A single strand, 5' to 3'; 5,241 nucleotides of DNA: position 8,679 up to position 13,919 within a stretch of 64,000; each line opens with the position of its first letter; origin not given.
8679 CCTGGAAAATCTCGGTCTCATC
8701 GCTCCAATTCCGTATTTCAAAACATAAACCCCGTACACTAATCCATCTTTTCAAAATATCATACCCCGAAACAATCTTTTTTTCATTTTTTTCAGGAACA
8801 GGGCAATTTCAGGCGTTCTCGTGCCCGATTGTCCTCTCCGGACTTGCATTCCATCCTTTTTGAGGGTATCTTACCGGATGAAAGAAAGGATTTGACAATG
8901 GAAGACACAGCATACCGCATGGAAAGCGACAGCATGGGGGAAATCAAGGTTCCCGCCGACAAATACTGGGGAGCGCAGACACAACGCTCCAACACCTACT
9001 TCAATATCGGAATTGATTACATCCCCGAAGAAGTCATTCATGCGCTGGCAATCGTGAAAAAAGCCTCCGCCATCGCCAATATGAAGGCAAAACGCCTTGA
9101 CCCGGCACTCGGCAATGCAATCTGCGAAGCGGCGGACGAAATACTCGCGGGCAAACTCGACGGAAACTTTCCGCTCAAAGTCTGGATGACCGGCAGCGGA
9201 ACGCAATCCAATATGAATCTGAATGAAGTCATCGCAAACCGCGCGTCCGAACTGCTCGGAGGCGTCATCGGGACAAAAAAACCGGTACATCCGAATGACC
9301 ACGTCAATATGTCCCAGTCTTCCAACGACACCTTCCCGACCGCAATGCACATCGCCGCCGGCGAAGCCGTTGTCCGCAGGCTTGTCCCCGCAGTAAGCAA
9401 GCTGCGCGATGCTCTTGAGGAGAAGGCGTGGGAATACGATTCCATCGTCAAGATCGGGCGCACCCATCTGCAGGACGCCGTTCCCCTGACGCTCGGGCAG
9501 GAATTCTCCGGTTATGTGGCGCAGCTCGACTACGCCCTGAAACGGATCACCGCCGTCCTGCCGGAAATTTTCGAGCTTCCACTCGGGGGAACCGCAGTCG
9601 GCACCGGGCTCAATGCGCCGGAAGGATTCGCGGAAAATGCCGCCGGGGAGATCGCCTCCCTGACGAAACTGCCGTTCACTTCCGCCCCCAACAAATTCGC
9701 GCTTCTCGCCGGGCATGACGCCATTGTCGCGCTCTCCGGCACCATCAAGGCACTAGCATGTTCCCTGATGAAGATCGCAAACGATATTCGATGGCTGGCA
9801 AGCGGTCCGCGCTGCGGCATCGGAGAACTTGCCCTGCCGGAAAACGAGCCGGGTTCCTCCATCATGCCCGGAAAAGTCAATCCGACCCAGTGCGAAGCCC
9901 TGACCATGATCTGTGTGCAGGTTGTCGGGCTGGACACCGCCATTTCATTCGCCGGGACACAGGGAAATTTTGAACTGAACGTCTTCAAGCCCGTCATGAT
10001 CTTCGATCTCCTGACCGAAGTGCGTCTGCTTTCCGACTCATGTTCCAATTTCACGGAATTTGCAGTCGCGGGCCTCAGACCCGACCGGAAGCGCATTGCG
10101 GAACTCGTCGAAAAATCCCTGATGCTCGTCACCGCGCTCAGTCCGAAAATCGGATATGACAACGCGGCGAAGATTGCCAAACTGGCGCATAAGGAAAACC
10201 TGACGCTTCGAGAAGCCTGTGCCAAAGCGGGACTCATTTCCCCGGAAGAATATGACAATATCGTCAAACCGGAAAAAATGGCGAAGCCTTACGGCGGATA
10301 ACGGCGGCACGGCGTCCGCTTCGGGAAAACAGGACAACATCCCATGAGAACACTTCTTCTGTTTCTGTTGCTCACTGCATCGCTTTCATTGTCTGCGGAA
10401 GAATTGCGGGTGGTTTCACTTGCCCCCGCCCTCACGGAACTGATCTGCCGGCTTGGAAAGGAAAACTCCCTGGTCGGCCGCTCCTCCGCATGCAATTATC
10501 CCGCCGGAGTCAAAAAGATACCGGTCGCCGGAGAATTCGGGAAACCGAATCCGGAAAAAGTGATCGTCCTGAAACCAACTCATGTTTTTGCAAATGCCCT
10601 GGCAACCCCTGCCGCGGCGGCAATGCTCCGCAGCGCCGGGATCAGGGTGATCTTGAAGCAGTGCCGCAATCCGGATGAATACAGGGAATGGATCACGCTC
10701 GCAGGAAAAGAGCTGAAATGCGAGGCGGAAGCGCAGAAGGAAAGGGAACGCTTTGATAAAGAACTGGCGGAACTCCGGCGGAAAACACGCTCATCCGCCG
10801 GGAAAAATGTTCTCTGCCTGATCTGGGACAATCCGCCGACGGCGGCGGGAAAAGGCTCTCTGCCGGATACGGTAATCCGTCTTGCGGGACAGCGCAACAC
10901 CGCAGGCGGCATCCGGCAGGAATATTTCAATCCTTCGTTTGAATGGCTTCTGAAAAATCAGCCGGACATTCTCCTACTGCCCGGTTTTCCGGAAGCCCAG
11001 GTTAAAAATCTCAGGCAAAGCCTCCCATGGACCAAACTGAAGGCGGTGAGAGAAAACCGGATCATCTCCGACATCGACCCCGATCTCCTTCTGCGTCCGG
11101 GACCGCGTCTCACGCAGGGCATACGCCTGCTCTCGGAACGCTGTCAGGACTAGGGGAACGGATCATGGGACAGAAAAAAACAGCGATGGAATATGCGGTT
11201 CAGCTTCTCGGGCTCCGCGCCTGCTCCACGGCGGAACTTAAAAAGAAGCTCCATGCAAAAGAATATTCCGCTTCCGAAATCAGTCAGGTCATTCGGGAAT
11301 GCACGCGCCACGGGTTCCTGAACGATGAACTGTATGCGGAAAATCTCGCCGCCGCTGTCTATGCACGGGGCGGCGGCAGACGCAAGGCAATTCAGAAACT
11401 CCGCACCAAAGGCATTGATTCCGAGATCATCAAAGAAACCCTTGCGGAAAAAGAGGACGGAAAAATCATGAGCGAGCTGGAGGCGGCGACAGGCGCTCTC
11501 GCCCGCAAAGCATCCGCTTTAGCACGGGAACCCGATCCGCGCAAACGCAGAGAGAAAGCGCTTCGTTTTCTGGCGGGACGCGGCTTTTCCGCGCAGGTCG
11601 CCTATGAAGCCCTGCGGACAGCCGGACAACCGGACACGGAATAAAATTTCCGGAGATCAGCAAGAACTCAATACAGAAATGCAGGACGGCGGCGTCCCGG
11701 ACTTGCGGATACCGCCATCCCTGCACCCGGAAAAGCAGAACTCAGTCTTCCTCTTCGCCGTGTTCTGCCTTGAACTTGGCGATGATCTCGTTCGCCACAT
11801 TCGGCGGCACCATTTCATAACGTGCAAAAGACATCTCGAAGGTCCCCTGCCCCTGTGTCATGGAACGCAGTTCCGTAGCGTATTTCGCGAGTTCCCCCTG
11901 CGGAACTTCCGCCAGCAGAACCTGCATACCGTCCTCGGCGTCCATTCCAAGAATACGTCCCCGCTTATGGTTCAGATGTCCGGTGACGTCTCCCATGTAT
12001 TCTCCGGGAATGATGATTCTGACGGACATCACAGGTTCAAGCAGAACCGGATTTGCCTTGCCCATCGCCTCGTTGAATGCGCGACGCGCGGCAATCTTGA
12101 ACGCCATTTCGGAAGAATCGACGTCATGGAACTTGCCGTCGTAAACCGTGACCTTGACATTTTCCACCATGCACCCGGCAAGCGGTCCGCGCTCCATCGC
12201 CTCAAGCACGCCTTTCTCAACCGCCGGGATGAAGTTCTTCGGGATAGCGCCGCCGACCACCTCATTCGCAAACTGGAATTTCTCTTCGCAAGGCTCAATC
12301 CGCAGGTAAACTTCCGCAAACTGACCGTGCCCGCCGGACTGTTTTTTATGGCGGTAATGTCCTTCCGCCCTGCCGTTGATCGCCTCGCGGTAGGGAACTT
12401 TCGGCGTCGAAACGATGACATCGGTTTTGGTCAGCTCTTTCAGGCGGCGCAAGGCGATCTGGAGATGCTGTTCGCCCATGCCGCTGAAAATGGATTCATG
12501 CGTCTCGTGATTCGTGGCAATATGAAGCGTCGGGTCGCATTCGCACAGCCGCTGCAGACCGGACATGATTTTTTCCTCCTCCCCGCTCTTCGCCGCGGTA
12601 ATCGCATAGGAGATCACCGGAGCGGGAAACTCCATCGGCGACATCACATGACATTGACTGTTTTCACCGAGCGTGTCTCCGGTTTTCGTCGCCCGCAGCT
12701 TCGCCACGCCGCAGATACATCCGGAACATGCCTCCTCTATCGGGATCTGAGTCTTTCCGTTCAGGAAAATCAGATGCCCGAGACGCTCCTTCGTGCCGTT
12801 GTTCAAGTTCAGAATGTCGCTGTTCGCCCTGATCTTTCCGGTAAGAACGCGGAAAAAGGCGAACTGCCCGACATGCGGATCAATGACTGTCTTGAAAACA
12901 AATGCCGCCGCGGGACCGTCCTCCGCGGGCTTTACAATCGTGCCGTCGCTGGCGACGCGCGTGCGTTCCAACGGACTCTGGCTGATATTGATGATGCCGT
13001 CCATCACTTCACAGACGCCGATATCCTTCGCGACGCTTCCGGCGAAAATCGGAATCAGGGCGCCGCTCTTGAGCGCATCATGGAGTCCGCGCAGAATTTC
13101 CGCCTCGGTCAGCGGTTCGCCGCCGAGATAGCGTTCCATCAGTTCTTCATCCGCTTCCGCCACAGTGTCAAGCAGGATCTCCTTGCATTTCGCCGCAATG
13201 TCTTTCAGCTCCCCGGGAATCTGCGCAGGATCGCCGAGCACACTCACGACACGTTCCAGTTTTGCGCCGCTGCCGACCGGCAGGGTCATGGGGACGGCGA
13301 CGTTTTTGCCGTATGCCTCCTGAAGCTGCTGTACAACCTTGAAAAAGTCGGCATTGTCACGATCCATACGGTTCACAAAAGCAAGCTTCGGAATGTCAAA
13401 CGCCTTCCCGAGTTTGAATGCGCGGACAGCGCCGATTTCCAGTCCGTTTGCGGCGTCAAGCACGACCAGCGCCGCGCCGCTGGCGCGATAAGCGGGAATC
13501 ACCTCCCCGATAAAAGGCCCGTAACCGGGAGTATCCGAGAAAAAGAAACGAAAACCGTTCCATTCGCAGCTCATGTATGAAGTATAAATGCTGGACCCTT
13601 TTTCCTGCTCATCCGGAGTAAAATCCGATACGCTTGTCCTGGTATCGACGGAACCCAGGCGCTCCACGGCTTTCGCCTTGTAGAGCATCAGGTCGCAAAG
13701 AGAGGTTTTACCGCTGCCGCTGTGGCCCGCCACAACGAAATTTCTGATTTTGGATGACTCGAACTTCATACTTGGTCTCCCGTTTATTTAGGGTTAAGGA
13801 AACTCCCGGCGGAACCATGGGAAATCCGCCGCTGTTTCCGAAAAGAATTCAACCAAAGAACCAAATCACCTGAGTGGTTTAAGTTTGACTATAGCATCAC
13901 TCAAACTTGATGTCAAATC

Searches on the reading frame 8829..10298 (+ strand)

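Call 51: search_protein_families(library=pfam, proteins=[window:8829-10298:+], max_evalue=0.00001)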
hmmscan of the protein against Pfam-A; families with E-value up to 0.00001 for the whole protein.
window:8829-10298:+ (490 aa): 2 families
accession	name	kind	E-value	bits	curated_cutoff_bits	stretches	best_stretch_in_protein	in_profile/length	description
PF00206.25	Lyase_1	-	3.5e-112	375.3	27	1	37-367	1-312/312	Lyase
PF10415.14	FumaraseC_C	-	1e-22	80.7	32.5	1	433-485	1-53/54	Fumarase C C-terminus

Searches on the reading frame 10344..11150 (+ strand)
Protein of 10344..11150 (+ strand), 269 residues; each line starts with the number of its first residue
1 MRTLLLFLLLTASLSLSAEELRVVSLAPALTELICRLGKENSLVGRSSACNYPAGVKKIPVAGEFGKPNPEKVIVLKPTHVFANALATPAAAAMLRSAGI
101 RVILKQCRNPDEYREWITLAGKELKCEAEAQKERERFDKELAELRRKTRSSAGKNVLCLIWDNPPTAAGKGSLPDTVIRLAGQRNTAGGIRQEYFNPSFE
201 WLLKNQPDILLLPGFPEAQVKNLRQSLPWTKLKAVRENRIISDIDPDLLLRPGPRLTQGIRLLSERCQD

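Call 51: search_protein_families(library=pfam, proteins=[window:10344-11150:+], max_evalue=0.00001)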
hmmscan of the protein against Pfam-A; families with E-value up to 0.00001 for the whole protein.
window:10344-11150:+ (269 aa): 1 family
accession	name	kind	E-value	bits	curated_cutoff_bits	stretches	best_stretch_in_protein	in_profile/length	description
PF01497.23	Peripla_BP_2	-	8.4e-28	97.8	27.5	1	23-242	1-230/235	Periplasmic binding protein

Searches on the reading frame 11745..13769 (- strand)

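Call 51: search_protein_families(library=pfam, proteins=[window:11745-13769:-], max_evalue=0.00001)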
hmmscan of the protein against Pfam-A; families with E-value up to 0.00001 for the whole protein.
window:11745-13769:- (675 aa): 6 families
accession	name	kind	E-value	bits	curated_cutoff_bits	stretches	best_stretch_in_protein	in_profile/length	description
PF03764.24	EFG_IV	-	1.4e-43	147.9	24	1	456-573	1-121/121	Elongation factor G, domain IV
PF00009.33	GTP_EFTU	-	2e-32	112.7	26.5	1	7-262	2-185/188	Elongation factor Tu GTP binding domain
PF00679.30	EFG_C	-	9.7e-28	96.5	27.9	1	575-661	1-88/89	Elongation factor G C-terminus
PF14492.12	EFG_III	-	3.2e-23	82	27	1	381-454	1-74/75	Elongation Factor G, domain III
PF22042.2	EF-G_D2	-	7.9e-17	61.6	27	1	286-368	1-82/84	Elongation factor G domain 2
PF03144.31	GTP_EFTU_D2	-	1.8e-08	35.1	30.3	1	301-367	1-72/73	Elongation factor Tu domain 2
